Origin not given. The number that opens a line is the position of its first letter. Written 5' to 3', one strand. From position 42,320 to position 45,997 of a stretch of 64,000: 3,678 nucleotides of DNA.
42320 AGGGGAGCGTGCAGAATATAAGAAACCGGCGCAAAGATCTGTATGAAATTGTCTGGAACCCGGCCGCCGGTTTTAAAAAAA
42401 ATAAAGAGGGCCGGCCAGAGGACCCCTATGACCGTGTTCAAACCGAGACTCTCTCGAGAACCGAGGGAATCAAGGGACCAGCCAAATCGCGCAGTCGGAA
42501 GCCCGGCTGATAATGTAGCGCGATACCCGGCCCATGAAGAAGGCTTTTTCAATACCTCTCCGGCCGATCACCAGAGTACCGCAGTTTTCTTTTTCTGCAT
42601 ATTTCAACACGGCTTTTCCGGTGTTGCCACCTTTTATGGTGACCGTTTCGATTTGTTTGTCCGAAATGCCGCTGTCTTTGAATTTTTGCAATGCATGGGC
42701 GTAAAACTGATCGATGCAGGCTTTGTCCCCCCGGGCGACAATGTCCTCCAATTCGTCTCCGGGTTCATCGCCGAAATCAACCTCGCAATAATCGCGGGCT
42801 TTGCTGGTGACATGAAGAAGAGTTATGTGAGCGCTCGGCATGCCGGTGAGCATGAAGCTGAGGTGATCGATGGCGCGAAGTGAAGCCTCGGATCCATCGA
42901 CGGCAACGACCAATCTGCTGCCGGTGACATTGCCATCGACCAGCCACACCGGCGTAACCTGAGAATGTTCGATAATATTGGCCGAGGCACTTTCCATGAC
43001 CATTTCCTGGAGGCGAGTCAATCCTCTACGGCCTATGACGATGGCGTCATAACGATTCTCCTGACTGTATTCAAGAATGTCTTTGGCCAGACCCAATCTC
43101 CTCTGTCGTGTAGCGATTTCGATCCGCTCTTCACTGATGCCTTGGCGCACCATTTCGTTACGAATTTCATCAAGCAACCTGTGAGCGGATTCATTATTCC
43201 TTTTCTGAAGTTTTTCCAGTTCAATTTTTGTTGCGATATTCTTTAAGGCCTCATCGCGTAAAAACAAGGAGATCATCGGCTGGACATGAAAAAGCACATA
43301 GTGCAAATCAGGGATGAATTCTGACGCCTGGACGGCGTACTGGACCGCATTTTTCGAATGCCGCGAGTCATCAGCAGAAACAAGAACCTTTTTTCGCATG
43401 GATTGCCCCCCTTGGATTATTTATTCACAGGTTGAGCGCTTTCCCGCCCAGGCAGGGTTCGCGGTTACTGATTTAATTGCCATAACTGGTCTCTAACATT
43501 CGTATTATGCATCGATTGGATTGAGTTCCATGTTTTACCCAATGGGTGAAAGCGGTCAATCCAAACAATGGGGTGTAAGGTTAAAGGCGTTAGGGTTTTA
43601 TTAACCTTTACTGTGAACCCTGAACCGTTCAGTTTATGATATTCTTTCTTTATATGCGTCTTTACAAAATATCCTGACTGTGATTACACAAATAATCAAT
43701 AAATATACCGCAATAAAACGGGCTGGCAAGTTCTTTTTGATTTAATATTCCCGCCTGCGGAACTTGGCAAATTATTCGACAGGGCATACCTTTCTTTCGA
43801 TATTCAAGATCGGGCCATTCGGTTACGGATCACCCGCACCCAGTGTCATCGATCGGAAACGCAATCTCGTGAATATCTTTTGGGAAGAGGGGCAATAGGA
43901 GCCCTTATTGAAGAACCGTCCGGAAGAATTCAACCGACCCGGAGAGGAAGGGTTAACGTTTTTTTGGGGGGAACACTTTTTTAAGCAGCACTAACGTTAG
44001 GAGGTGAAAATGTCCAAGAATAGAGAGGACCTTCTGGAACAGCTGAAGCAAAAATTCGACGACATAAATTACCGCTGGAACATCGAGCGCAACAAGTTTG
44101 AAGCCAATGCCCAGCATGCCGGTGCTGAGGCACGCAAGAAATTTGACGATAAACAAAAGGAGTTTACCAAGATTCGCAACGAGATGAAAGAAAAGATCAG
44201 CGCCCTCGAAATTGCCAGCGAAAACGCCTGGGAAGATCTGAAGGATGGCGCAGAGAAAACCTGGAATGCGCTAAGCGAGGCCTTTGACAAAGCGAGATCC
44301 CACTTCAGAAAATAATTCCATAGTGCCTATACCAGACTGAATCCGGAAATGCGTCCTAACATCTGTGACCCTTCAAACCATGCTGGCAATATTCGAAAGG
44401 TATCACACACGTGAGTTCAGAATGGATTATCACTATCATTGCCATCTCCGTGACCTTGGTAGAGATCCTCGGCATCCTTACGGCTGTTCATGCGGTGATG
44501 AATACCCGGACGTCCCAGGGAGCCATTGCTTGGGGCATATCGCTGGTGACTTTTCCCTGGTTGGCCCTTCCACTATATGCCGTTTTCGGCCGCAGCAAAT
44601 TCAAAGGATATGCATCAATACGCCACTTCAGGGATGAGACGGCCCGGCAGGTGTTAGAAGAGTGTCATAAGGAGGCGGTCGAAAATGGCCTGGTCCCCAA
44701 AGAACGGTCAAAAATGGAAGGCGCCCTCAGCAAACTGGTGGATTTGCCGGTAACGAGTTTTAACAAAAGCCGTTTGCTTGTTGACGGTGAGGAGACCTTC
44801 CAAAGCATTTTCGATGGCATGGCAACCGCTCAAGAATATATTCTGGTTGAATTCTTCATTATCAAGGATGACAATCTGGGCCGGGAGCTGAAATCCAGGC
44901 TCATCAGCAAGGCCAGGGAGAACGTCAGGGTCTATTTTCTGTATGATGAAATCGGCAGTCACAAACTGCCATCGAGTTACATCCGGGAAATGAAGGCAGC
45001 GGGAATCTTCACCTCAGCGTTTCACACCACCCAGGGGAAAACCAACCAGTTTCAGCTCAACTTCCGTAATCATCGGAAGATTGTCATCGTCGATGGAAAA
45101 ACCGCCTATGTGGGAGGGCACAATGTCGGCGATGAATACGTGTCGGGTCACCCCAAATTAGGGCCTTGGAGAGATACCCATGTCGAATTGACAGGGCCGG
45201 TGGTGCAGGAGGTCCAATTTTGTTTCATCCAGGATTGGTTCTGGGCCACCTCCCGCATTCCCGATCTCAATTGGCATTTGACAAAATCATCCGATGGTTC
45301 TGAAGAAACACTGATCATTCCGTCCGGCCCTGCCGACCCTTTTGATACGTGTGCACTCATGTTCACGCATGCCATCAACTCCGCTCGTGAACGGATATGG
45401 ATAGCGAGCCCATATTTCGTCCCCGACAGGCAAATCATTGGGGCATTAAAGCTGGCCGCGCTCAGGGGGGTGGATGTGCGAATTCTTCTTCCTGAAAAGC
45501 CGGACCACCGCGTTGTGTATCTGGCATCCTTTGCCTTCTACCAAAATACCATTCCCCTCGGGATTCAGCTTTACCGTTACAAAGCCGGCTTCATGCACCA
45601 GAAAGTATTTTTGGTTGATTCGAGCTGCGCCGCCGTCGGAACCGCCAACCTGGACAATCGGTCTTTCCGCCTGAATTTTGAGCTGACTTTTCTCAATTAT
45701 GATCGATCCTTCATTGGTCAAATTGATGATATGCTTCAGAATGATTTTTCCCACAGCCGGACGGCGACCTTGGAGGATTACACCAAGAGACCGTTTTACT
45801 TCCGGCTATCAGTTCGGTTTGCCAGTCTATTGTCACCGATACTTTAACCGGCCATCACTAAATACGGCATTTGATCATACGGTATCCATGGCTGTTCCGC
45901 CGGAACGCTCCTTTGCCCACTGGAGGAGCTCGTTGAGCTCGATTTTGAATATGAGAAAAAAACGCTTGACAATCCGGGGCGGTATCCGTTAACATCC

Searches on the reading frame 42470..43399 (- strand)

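Call 6: search_protein_families(library=pfam, proteins=[window:42470-43399:-])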
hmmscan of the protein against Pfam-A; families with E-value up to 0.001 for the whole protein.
window:42470-43399:- (309 aa): 1 family
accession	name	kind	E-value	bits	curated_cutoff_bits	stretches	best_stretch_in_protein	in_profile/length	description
PF00582.32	Usp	-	2.5e-33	116.1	24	2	1-154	1-140/141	Universal stress protein family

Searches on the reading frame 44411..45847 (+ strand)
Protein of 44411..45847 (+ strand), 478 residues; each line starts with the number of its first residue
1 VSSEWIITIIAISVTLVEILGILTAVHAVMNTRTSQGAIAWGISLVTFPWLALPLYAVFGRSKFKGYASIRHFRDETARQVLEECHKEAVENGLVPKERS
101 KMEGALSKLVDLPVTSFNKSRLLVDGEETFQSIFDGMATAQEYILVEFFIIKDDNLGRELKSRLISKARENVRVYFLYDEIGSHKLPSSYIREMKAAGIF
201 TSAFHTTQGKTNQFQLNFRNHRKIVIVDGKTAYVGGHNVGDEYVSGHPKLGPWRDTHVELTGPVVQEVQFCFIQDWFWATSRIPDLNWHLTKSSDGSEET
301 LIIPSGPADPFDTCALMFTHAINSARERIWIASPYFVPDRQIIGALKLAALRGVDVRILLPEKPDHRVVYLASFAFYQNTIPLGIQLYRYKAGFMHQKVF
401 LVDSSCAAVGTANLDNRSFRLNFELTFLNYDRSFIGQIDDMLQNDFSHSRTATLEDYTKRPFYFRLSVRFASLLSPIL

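Call 6: search_protein_families(library=pfam, proteins=[window:44411-45847:+])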
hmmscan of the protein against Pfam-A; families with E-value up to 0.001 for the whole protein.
window:44411-45847:+ (478 aa): 3 families
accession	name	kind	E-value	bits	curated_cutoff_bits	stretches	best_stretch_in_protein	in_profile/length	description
PF13091.12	PLDc_2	-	3.8e-40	137.2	27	2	320-444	3-130/132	PLD-like domain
PF00614.28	PLDc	-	1.8e-14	53.5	21.9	2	217-243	2-28/28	Phospholipase D Active site motif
PF13396.11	PLDc_N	-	0.00016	22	23.3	1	19-61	1-42/42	Phospholipase_D-nuclease N-terminal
